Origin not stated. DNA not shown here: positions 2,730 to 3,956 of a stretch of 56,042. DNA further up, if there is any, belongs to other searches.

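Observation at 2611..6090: Translationally coupled ACP / CFA-synthase-like methyltransferase / fatty-acyl-AMP-ligase / alpha/beta-hydrolase cassette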

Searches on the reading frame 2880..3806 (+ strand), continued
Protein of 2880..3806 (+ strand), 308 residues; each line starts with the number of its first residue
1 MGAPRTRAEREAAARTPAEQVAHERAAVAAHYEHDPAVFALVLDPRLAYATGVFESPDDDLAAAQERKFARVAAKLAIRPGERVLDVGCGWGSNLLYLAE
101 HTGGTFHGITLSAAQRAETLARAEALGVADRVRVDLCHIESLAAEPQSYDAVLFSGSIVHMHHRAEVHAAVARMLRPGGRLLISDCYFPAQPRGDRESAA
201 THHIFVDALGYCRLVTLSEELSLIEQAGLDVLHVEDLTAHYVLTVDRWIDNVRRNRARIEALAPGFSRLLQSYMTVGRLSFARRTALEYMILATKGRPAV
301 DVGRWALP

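Call 50: search_protein_families(library=pfam, proteins=[L020:10854-11696:+, L021:5163-5948:+, L004:10629-11075:-, L004:11082-11492:-, L004:11526-12506:+, L004:14136-15122:+], max_evalue=0.01)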
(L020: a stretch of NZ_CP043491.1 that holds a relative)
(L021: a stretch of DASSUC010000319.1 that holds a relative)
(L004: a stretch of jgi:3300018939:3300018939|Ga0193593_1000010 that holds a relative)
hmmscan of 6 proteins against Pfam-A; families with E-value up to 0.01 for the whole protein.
L020:10854-11696:+ (281 aa): 3 families
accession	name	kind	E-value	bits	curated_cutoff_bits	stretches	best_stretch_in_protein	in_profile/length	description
PF03405.20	FA_desaturase_2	-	6.2e-19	68.4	22.7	1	61-255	69-267/325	Fatty acid desaturase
PF02915.23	Rubrerythrin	-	0.00017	22.4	22.8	0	152-206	5-61/137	Rubrerythrin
PF11583.14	AurF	-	0.0088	15.7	29.6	1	91-228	100-237/282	P-aminobenzoate N-oxygenase AurF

L021:5163-5948:+ (262 aa): 2 families
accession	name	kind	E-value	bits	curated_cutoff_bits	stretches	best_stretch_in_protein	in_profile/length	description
PF02915.23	Rubrerythrin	-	0.0014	19.4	22.8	0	116-166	3-55/137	Rubrerythrin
PF13668.12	Ferritin_2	-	0.0034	17.9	24.7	1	65-157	41-129/138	Ferritin-like domain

L004:10629-11075:- (149 aa): 2 families
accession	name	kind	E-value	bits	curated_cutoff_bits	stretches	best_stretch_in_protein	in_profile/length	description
PF03061.28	4HBT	-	4.8e-11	43.3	20.6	1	60-133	2-76/79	Thioesterase superfamily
PF13622.12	4HBT_3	-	6.1e-11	42.9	24.3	1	60-143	9-82/83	Acyl-CoA thioesterase N-terminal domain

L004:11082-11492:- (137 aa): 2 families
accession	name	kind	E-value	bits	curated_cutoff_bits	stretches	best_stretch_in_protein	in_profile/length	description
PF03061.28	4HBT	-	4.3e-15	56.2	20.6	1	48-120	2-74/79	Thioesterase superfamily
PF13622.12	4HBT_3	-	0.0042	17.7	24.3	1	48-132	9-82/83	Acyl-CoA thioesterase N-terminal domain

L004:11526-12506:+ (327 aa): 6 families
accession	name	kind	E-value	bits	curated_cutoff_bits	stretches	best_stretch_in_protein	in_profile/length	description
PF08242.18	Methyltransf_12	-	6.3e-10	40.1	30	1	62-165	4-97/98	Methyltransferase domain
PF13649.12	Methyltransf_25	-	2.9e-09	37.9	27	1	60-164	3-97/97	Methyltransferase domain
PF08241.18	Methyltransf_11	-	7.3e-09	36.6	21.2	1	60-167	2-94/95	Methyltransferase domain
PF13489.12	Methyltransf_23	-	5.8e-07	29.8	27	1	44-174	12-122/164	Methyltransferase domain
PF13847.12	Methyltransf_31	-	7.1e-05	23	27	1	53-195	2-125/145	Methyltransferase domain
PF01209.24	Ubie_methyltran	-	0.00016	21.6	20.1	1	50-168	43-151/233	ubiE/COQ5 methyltransferase family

L004:14136-15122:+ (329 aa): 9 families
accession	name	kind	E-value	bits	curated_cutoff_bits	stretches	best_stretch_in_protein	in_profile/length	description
PF03060.21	NMO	-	9.1e-54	183.5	28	1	5-310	3-330/331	Nitronate monooxygenase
PF00478.31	IMPDH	-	1.5e-13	50.9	25.6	2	158-205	201-248/345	IMP dehydrogenase / GMP reductase domain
PF01070.24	FMN_dh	-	6.1e-10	39.1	24.9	1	118-199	226-308/350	FMN-dependent dehydrogenase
PF05690.20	ThiG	-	1.7e-05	24.7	23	1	128-201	141-212/247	Thiazole biosynthesis protein ThiG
PF01180.27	DHO_dh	-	2e-05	24.4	27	1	156-197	230-273/291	Dihydroorotate dehydrogenase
PF00977.27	His_biosynth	-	7.6e-05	22.7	23.6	1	133-196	161-222/228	Histidine biosynthesis protein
PF04131.20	NanE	-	0.00016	21.3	27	1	101-198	82-178/192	Putative N-acetylmannosamine-6-phosphate epimerase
PF04481.18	DUF561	-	0.00094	18.9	21.6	1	145-215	167-236/243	Protein of unknown function (DUF561)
PF01207.24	Dus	-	0.0054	16.3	20.4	0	127-193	147-214/311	Dihydrouridine synthase (Dus)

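Call 53: search_protein_families(library=pfam, proteins=[L016:6049-7281:+, L016:7281-8228:+, L016:8213-9514:+, L017:4482-5624:+, L017:5646-7286:-, L008:12775-13689:+, L009:12632-13930:-, L018:12623-13381:-, L011:12630-13373:-, L016:2138-3208:+], max_evalue=0.001)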
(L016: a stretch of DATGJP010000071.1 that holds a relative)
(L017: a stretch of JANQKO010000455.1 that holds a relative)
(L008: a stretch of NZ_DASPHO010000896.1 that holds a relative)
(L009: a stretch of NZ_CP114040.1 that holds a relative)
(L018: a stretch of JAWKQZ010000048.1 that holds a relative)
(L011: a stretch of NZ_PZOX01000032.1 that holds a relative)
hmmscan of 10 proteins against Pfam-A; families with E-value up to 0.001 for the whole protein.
L016:6049-7281:+ (411 aa): 3 families
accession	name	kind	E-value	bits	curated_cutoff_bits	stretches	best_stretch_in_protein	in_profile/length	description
PF22691.2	Thiolase_C_1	-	3e-29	102.1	28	1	270-377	19-134/144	Thiolase C-terminal domain-like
PF00108.29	Thiolase_N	-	1.4e-16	61.1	26.4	1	5-214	1-203/260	Thiolase, N-terminal domain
PF02803.24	Thiolase_C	-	1.4e-05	25.2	27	1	272-360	25-104/123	Thiolase, C-terminal domain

L016:7281-8228:+ (316 aa): 4 families
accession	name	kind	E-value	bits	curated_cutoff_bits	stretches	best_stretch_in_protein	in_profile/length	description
PF00561.26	Abhydrolase_1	-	3.5e-13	50.2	25.8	1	62-291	2-241/245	alpha/beta hydrolase fold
PF12697.13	Abhydrolase_6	-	2.1e-10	42.1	26.3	1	63-290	1-206/217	Alpha/beta hydrolase family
PF12146.15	Hydrolase_4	-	1.7e-09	37.8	27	1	59-289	3-233/239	Serine aminopeptidase, S33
PF07859.19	Abhydrolase_3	-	0.00059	20.1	25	1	117-171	58-114/210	alpha/beta hydrolase fold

L016:8213-9514:+ (434 aa): 8 families
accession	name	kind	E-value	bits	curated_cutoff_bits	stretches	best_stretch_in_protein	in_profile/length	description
PF02353.26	CMAS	-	1.4e-46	159.5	27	1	139-398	4-270/273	Mycolic acid cyclopropane synthetase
PF08241.18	Methyltransf_11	-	1.3e-12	48.6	21.2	1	203-296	1-94/95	Methyltransferase domain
PF13489.12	Methyltransf_23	-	1.4e-12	48.1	27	1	186-299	12-118/164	Methyltransferase domain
PF13649.12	Methyltransf_25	-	2.3e-12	47.9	27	1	202-293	1-97/97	Methyltransferase domain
PF08242.18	Methyltransf_12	-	4.2e-12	47.1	30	1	203-295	1-98/98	Methyltransferase domain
PF13847.12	Methyltransf_31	-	2.4e-08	34.2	27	1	198-302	3-114/145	Methyltransferase domain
PF25371.1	DUF7884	-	1.5e-05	25.6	27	1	58-107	21-72/90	Domain of unknown function (DUF7884)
PF01728.25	FtsJ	-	4.8e-05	23.8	24.1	1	186-231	8-56/181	FtsJ-like methyltransferase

L017:4482-5624:+ (381 aa): 1 family
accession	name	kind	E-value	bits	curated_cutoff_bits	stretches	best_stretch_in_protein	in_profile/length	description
PF00583.31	Acetyltransf_1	-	0.00091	19.9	20.7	0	51-81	25-55/116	Acetyltransferase (GNAT) family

L017:5646-7286:- (547 aa): 2 families
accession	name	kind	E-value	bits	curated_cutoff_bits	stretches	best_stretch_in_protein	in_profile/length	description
PF00501.34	AMP-binding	-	5.2e-74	249.8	29.9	1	38-402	7-383/384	AMP-binding enzyme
PF13193.12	AMP-binding_C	-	6.4e-22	78.7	24.5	1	453-531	1-76/76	AMP-binding enzyme C-terminal domain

L008:12775-13689:+ (305 aa): 5 families
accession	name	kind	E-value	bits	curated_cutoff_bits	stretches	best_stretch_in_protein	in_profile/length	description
PF05368.20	NmrA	-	8e-53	180.4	27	1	21-254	4-250/298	NmrA-like family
PF13460.12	NAD_binding_10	-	1.2e-23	84.4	27.2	1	26-167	1-150/184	NAD(P)H-binding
PF01370.27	Epimerase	-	5.9e-12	46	20.9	1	22-139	1-129/240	NAD dependent epimerase/dehydratase family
PF01073.25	3Beta_HSD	-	0.00012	21.6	22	1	24-129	2-119/280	3-beta hydroxysteroid dehydrogenase/isomerase family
PF16363.11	GDP_Man_Dehyd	-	0.00041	20.3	27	1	24-83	2-71/332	GDP-mannose 4,6 dehydratase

L009:12632-13930:- (433 aa): 3 families
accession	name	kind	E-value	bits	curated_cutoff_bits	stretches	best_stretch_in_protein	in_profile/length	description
PF00561.26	Abhydrolase_1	-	1.1e-18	68.3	25.8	1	185-421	1-245/245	alpha/beta hydrolase fold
PF12697.13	Abhydrolase_6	-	1.8e-15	58.6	26.3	1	188-423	2-213/217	Alpha/beta hydrolase family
PF12146.15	Hydrolase_4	-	5.6e-13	49.2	27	1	212-419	33-237/239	Serine aminopeptidase, S33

L018:12623-13381:- (253 aa): 2 families
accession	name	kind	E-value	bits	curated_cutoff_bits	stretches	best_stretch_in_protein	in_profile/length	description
PF00196.25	GerE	-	1e-12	47.9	23.5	1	194-246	2-54/57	Bacterial regulatory proteins, luxR family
PF08281.18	Sigma70_r4_2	-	0.00072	19.6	25.7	0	194-230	10-47/54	Sigma-70, region 4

L011:12630-13373:- (248 aa): 1 family
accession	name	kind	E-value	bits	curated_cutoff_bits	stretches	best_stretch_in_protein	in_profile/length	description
PF01553.26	Acyltransferase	-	7e-27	94.3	23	1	65-192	2-131/132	Acyltransferase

L016:2138-3208:+ (357 aa): 1 family
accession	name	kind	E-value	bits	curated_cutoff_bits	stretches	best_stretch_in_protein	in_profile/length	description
PF00487.30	FA_desaturase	-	7.3e-27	95.2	29.7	1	66-319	3-246/253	Fatty acid desaturase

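Call 54: search_protein_families(library=pfam, proteins=[L014:6599-7444:+, L014:7422-8483:+, L014:8532-9500:+, L014:5773-6585:+, L010:8117-9592:+, L019:8722-9669:-, L017:40-1533:+, L018:7764-9596:-, L014:13042-14409:-, L010:13980-15080:+], max_evalue=0.001)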
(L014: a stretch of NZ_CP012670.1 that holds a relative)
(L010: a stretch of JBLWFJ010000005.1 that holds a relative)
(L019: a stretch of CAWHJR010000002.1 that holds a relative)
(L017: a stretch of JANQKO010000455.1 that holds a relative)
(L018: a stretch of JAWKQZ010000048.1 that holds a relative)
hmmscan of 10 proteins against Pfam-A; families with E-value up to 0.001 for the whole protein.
L014:6599-7444:+ (282 aa): 10 families
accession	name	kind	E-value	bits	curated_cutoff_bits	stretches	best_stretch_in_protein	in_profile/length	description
PF13649.12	Methyltransf_25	-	1.3e-14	55.1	27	1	66-163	1-97/97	Methyltransferase domain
PF08241.18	Methyltransf_11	-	4.5e-14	53.3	21.2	1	67-167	1-95/95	Methyltransferase domain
PF08242.18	Methyltransf_12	-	4.3e-11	43.8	30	1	67-164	1-97/98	Methyltransferase domain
PF13489.12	Methyltransf_23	-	3.2e-10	40.4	27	1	61-203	21-151/164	Methyltransferase domain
PF13847.12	Methyltransf_31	-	3.1e-07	30.6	27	1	62-168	3-110/145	Methyltransferase domain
PF05401.17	NodS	-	1.7e-05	25.2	24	1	64-166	45-143/201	Nodulation protein S (NodS)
PF06325.19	PrmA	-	0.00017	21.6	22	1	62-163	161-254/296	Ribosomal protein L11 methyltransferase (PrmA)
PF01209.24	Ubie_methyltran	-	0.00035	20.4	20.1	1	56-175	41-159/233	ubiE/COQ5 methyltransferase family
PF03848.20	TehB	-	0.00068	19.6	20.4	1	60-169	28-134/193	Tellurite resistance protein TehB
PF09445.16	Methyltransf_15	-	0.00076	19.5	22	1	65-118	3-56/165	RNA cap guanine-N2 methyltransferase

L014:7422-8483:+ (354 aa): 0 families

L014:8532-9500:+ (323 aa): 0 families

L014:5773-6585:+ (271 aa): 5 families
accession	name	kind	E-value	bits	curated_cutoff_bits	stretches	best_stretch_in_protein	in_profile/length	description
PF13489.12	Methyltransf_23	-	1e-15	58.3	27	1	47-204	11-163/164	Methyltransferase domain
PF08241.18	Methyltransf_11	-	5.8e-08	33.7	21.2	1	63-157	2-95/95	Methyltransferase domain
PF08242.18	Methyltransf_12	-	6.4e-08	33.7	30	1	63-154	2-97/98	Methyltransferase domain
PF13847.12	Methyltransf_31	-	9e-08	32.4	27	1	58-165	4-114/145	Methyltransferase domain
PF13649.12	Methyltransf_25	-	2.6e-07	31.7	27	1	63-153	3-97/97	Methyltransferase domain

L010:8117-9592:+ (492 aa): 1 family
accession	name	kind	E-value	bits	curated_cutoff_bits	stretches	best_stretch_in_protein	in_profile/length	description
PF01565.28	FAD_binding_4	-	1.7e-14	54.2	26.4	1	82-196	26-139/139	FAD binding domain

L019:8722-9669:- (316 aa): 1 family
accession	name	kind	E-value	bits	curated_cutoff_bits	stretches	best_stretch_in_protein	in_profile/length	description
PF00296.26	Bac_luciferase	-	1.5e-41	143.2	27.9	1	13-289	20-313/314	Luciferase-like monooxygenase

L017:40-1533:+ (498 aa): 2 families
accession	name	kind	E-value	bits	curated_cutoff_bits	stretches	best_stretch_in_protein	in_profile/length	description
PF13424.12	TPR_12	-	1.4e-09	38.5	30.1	0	426-472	21-69/77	Tetratricopeptide repeat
PF07719.23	TPR_2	-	0.00041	20.7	27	0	246-273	3-30/34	Tetratricopeptide repeat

L018:7764-9596:- (611 aa): 1 family
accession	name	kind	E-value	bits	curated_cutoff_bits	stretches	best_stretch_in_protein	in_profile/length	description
PF13948.11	DUF4215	-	1.5e-16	60.8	27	2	173-206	15-46/47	Domain of unknown function (DUF4215)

L014:13042-14409:- (456 aa): 1 family
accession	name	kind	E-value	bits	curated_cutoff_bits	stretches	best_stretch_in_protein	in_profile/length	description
PF00150.24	Cellulase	-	1e-59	202.7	23.5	1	180-421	4-271/272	Cellulase (glycosyl hydrolase family 5)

L010:13980-15080:+ (367 aa): 0 families

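Call 58: find_encoding_contigs(protein=P0001, flank=5000, max_places=3)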
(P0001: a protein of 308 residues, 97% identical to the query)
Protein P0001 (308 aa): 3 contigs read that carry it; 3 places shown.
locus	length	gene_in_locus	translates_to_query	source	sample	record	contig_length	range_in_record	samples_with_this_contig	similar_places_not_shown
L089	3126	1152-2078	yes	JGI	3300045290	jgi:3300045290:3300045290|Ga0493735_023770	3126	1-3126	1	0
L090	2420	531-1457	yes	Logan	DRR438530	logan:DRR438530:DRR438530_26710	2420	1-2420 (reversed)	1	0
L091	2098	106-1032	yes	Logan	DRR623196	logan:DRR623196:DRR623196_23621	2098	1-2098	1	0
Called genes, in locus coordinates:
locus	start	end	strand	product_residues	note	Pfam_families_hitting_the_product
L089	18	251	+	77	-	-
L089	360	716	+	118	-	-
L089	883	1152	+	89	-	PF00550:PP-binding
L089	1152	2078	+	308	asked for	PF02353:CMAS, PF07021:MetW (weak), PF13489:Methyltransf_23, PF08241:Methyltransf_11, PF08242:Methyltransf_12, PF13649:Methyltransf_25, PF13847:Methyltransf_31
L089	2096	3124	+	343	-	?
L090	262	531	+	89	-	PF00550:PP-binding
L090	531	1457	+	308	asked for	PF02353:CMAS, PF07021:MetW (weak), PF13489:Methyltransf_23, PF08241:Methyltransf_11, PF08242:Methyltransf_12, PF13649:Methyltransf_25, PF13847:Methyltransf_31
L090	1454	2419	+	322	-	?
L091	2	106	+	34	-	?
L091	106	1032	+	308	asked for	PF02353:CMAS, PF07021:MetW (weak), PF13489:Methyltransf_23, PF08241:Methyltransf_11, PF08242:Methyltransf_12, PF13649:Methyltransf_25, PF13847:Methyltransf_31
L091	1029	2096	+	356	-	?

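Call 59: find_encoding_contigs(protein=P0004, flank=6000, max_places=3)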
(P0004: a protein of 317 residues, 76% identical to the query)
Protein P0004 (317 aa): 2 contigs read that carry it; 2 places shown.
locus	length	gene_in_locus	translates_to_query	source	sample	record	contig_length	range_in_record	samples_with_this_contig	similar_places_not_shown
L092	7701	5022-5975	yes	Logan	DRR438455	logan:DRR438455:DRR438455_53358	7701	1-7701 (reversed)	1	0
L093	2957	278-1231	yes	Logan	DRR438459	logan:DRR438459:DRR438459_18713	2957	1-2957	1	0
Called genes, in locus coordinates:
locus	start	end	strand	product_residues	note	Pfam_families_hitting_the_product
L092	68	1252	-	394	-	PF27846:tSAM_targ_Cxxx_rpt (weak)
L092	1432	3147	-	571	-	PF12708:Pect-lyase_RHGA_epim (weak)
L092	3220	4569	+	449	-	PF07995:GSDH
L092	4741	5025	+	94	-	PF00550:PP-binding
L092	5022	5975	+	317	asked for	PF02353:CMAS, PF13489:Methyltransf_23, PF13847:Methyltransf_31, PF08241:Methyltransf_11, PF08242:Methyltransf_12, PF13649:Methyltransf_25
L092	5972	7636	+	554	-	PF00501:AMP-binding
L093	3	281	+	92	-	?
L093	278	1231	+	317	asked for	PF02353:CMAS, PF13489:Methyltransf_23, PF13847:Methyltransf_31, PF08241:Methyltransf_11, PF08242:Methyltransf_12, PF13649:Methyltransf_25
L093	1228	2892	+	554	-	PF00501:AMP-binding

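Call 75: search_protein_representatives(protein=window:2880-3803:+)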
Query: 308 residues. Proteins with E-value up to 0.001 (for the whole library): 17079; up to 1e-10: 3140; up to 1e-30: 69. The best 150 are listed.
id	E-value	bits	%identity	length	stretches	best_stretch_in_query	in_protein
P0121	3.0e-122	424.4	63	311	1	8-306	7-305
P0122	3.4e-101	355.3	58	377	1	4-295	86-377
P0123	3.5e-71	256.8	61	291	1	5-221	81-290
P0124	2.7e-63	230.9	40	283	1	19-293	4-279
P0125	6.5e-54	200.1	41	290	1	23-297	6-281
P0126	9.2e-52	193.0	60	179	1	9-165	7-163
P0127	2.3e-48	181.9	39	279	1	30-293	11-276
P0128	5.8e-46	174.0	36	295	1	12-294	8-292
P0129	2.8e-45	171.8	54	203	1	4-159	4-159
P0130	4.0e-45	171.2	63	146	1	4-137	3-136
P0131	3.9e-41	158.1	31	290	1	28-295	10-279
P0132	9.1e-41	156.9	36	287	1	30-297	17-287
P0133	5.8e-40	154.3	38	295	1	27-297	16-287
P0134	9.8e-40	153.6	69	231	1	75-178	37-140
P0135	3.3e-39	151.8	42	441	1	8-255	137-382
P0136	5.8e-39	151.0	34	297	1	17-297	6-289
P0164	3.8e-33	131.9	32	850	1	20-297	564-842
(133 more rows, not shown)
